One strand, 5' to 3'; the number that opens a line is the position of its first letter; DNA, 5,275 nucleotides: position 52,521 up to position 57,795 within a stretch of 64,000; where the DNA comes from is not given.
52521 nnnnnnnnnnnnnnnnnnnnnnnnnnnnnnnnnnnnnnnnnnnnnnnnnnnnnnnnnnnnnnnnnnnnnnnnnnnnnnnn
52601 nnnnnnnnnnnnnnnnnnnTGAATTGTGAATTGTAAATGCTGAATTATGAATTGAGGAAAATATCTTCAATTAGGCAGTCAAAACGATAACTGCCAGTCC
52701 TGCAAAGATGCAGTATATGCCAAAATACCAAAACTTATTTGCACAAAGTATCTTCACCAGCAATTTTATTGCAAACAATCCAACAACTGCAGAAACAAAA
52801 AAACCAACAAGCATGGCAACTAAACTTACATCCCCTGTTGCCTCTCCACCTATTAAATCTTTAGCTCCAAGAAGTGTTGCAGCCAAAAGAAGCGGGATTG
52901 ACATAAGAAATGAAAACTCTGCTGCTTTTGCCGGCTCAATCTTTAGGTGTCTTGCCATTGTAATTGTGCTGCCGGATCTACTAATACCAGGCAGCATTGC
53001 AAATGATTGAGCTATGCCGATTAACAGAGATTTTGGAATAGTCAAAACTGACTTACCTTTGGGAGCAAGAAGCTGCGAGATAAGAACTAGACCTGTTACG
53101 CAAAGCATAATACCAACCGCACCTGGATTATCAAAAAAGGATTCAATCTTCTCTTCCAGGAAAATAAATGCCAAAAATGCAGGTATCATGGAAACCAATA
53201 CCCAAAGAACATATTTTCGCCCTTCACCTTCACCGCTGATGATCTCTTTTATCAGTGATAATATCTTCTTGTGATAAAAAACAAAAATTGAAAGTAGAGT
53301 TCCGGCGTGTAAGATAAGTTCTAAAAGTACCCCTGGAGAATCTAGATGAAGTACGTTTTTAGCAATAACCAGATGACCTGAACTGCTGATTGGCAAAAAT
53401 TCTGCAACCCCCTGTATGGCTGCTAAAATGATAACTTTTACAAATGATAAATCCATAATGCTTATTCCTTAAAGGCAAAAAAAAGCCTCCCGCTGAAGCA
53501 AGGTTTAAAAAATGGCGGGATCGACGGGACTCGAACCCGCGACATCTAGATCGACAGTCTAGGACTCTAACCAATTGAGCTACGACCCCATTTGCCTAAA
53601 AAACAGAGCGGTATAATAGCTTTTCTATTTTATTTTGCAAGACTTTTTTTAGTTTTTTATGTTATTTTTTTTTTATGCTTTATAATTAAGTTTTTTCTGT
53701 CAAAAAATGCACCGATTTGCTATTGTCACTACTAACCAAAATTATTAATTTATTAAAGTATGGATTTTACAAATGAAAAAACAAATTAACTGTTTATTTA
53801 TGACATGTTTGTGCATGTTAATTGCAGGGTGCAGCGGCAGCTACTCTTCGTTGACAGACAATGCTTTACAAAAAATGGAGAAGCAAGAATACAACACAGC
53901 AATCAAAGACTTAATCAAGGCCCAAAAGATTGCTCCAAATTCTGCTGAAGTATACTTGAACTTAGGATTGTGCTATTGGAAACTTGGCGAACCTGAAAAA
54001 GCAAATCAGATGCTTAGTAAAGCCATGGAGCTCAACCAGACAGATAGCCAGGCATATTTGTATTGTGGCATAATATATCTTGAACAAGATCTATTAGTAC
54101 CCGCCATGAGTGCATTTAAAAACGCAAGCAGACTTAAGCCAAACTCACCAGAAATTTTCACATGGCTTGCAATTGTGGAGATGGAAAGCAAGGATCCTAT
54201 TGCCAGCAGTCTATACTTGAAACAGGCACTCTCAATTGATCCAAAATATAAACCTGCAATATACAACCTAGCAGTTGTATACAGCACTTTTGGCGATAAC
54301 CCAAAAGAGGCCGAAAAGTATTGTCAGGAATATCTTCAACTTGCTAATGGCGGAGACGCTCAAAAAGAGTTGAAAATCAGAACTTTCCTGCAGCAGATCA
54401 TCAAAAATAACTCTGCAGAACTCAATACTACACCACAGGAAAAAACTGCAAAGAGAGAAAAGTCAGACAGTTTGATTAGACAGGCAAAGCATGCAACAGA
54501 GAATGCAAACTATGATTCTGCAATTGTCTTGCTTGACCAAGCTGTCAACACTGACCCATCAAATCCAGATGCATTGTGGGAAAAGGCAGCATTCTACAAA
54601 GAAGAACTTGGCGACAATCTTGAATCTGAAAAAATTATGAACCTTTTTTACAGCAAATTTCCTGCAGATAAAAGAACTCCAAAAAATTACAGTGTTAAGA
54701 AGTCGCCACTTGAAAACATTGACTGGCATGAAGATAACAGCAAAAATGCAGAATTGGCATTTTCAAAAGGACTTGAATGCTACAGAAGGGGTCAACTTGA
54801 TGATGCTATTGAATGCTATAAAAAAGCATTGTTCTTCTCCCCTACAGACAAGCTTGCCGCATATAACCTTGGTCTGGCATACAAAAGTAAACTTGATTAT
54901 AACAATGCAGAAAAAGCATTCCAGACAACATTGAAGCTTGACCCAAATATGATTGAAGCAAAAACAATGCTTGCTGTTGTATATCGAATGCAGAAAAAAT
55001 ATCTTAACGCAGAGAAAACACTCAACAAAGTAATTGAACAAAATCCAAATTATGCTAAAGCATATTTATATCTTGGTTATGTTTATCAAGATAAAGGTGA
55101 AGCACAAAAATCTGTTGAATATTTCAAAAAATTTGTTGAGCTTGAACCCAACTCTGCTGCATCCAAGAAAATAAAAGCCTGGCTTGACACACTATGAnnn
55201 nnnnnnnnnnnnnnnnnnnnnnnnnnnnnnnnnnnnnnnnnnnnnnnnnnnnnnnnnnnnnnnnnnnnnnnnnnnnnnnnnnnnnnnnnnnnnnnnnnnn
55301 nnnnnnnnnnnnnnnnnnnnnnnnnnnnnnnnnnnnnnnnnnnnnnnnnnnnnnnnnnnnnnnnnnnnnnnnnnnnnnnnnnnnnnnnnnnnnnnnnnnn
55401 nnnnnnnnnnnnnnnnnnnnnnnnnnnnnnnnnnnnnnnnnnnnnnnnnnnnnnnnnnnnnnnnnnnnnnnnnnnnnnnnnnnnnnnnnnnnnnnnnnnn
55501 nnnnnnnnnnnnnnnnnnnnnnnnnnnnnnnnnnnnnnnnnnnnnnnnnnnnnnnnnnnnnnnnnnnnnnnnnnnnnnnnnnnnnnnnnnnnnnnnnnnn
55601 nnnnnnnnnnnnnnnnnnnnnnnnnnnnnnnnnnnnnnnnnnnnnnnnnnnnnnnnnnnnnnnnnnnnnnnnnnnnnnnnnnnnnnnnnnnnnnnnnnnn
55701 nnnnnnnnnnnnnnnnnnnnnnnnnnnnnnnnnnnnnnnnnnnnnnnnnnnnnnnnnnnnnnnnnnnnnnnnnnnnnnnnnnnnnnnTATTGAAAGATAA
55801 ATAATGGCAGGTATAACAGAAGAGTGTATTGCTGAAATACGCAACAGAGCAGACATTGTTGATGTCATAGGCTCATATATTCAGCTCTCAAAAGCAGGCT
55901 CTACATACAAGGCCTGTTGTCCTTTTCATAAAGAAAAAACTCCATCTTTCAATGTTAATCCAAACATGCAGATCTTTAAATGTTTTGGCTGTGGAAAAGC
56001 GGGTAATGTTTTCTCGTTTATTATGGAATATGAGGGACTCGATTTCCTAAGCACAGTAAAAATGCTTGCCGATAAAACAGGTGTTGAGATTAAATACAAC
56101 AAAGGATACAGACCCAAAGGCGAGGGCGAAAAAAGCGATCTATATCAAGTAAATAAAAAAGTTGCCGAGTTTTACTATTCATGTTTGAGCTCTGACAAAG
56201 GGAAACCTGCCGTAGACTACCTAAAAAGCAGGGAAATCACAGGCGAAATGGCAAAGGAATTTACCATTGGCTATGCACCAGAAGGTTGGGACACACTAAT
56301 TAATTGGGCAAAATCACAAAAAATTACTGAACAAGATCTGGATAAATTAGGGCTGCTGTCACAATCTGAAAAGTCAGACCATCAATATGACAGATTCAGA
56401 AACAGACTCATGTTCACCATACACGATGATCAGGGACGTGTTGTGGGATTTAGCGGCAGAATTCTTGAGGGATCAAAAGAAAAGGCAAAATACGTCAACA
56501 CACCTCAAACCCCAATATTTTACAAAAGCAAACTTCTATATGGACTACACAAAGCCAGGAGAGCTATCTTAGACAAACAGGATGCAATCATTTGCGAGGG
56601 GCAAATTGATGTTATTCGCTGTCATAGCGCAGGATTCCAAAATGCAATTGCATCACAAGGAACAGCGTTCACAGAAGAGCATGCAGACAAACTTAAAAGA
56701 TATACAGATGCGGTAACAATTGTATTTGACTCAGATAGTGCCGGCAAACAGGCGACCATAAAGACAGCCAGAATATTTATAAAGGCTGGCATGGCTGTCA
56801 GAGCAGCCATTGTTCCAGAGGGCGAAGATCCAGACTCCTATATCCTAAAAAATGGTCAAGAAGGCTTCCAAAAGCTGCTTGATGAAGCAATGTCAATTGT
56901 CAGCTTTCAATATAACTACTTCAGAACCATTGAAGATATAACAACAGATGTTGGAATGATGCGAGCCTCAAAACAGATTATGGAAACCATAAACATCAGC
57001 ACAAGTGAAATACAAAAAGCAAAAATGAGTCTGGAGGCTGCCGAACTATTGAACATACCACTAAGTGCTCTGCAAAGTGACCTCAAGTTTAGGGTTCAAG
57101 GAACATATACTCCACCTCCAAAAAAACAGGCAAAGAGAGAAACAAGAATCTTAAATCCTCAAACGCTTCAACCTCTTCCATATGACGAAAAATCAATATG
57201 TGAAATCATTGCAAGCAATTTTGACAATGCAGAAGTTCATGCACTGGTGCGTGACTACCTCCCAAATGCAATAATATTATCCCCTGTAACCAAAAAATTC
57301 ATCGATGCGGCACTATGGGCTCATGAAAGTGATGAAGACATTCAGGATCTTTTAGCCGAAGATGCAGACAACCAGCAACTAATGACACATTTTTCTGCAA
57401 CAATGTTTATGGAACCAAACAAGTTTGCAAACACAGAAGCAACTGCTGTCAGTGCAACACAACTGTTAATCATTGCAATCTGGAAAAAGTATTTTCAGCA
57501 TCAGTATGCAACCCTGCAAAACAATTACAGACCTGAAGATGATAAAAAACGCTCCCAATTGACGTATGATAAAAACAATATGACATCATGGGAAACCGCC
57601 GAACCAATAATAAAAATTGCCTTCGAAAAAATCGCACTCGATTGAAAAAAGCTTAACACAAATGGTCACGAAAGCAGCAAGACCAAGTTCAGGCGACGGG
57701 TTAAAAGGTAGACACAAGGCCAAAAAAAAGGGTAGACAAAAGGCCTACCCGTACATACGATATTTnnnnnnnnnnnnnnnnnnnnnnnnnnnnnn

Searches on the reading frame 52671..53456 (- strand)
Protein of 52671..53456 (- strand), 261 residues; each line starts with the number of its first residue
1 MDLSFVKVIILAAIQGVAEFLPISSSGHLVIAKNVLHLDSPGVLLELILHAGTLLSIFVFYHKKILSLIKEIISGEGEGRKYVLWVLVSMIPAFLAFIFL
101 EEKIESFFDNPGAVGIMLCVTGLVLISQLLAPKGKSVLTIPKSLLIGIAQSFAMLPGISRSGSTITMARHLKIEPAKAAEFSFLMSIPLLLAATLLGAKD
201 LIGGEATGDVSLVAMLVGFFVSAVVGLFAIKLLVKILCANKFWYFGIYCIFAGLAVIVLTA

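Call 72: search_protein_families(library=pfam, proteins=[window:52671-53456:-], max_evalue=0.00001)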
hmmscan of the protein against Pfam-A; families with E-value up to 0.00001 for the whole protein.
window:52671-53456:- (261 aa): 1 family
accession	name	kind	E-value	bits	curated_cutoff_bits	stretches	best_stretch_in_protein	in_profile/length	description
PF02673.24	BacA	-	1.2e-66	225.5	33.4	1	9-254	2-256/257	Bacitracin resistance protein BacA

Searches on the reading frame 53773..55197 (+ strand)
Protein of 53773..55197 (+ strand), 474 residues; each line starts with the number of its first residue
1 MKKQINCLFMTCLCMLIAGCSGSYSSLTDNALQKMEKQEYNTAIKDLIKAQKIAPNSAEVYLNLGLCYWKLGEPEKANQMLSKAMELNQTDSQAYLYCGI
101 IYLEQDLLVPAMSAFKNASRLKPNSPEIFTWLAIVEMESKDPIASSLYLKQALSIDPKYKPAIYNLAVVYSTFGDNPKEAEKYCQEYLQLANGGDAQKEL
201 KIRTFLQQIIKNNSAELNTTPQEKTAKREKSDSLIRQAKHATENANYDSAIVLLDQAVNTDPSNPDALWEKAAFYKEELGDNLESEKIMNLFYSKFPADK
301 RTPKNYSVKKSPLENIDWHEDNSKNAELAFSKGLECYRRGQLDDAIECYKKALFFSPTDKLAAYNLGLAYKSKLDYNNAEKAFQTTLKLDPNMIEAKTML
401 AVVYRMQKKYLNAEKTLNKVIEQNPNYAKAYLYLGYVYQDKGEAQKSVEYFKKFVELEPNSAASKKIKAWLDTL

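Call 72: search_protein_families(library=pfam, proteins=[window:53773-55197:+], max_evalue=0.00001)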
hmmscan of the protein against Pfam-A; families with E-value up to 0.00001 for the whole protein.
window:53773-55197:+ (474 aa): 22 families
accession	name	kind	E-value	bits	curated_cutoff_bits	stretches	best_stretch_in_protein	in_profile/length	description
PF13414.12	TPR_11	-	4.8e-39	132.2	26.8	2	333-371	1-39/42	TPR repeat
PF07719.23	TPR_2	-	1e-38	128.7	27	0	58-90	1-33/34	Tetratricopeptide repeat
PF00515.34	TPR_1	-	1.9e-37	126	27.8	1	364-392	5-33/34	Tetratricopeptide repeat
PF14559.12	TPR_19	-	3.3e-32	111.1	25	1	35-94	2-61/68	Tetratricopeptide repeat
PF13181.12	TPR_8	-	1.8e-28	96.6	25.7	0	58-90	1-33/34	Tetratricopeptide repeat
PF13431.12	TPR_17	-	3.3e-28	96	24.4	0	417-447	2-32/34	Tetratricopeptide repeat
PF13428.12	TPR_14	-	1.1e-24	84.9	23.5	0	396-436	3-43/44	Tetratricopeptide repeat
PF13432.12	TPR_16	-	5.3e-24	84.7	32.7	0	364-427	1-64/65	Tetratricopeptide repeat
PF13424.12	TPR_12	-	3e-21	75.8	30.1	1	30-88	9-75/77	Tetratricopeptide repeat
PF23914.1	TPR_CcmH_CycH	-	5.3e-18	65.8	42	1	366-459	56-152/158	Cytochrome c-type biogenesis protein H TPR domain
PF13174.12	TPR_6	-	1.8e-17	63.2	26.3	0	430-461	2-33/33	Tetratricopeptide repeat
PF25062.1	ARM_TT21_N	-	5.2e-14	53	40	0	47-163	85-205/222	Tetratricopeptide repeat protein 21 N-terminal ARM repeat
PF13371.12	TPR_9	-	2.3e-13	50.4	35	0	51-94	22-65/73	Tetratricopeptide repeat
PF13176.12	TPR_7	-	1.3e-11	44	27.9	0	61-92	2-33/36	Tetratricopeptide repeat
PF12895.13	ANAPC3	-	1.2e-10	42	27.2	0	340-419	3-81/82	Anaphase-promoting complex, cyclosome, subunit 3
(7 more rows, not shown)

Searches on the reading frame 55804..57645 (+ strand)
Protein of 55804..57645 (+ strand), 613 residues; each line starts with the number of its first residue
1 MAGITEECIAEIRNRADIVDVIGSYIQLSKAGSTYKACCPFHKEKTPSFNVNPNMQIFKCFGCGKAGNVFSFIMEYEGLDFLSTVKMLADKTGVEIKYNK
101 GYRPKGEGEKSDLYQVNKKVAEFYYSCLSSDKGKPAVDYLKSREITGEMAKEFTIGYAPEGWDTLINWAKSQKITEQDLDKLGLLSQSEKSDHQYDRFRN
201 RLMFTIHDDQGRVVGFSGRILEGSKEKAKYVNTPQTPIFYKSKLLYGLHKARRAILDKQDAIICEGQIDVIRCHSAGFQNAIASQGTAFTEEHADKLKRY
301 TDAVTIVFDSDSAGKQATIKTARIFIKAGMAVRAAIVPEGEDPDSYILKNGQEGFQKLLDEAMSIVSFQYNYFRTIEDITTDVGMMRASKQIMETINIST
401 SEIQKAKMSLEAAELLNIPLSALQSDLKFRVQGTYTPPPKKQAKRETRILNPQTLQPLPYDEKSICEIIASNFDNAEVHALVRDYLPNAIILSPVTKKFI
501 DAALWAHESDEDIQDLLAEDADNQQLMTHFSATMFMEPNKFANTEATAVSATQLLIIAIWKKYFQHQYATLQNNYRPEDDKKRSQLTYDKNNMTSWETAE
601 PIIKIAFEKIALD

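Call 72: search_protein_families(library=pfam, proteins=[window:55804-57645:+], max_evalue=0.00001)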
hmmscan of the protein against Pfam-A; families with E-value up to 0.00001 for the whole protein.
window:55804-57645:+ (613 aa): 6 families
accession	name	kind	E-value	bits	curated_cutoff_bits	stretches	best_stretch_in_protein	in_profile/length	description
PF08275.17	DNAG_N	-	8.7e-43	145.9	26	1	123-252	1-128/128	DNA primase catalytic core, N-terminal domain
PF01807.25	Zn_ribbon_DnaG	-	1.7e-38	130.8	24.9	1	5-100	2-97/98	CHC2 zinc finger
PF13155.12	Toprim_2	-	7.5e-21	74.7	22.1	1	262-347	1-88/88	Toprim-like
PF13662.12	Toprim_4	-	6e-17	62.1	25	1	261-333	3-82/85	Toprim domain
PF01751.28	Toprim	-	3.4e-10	40.4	23.1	1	261-322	2-77/96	Toprim domain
PF13362.12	Toprim_3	-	4.4e-07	30.7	27.2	1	261-353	2-95/95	Toprim domain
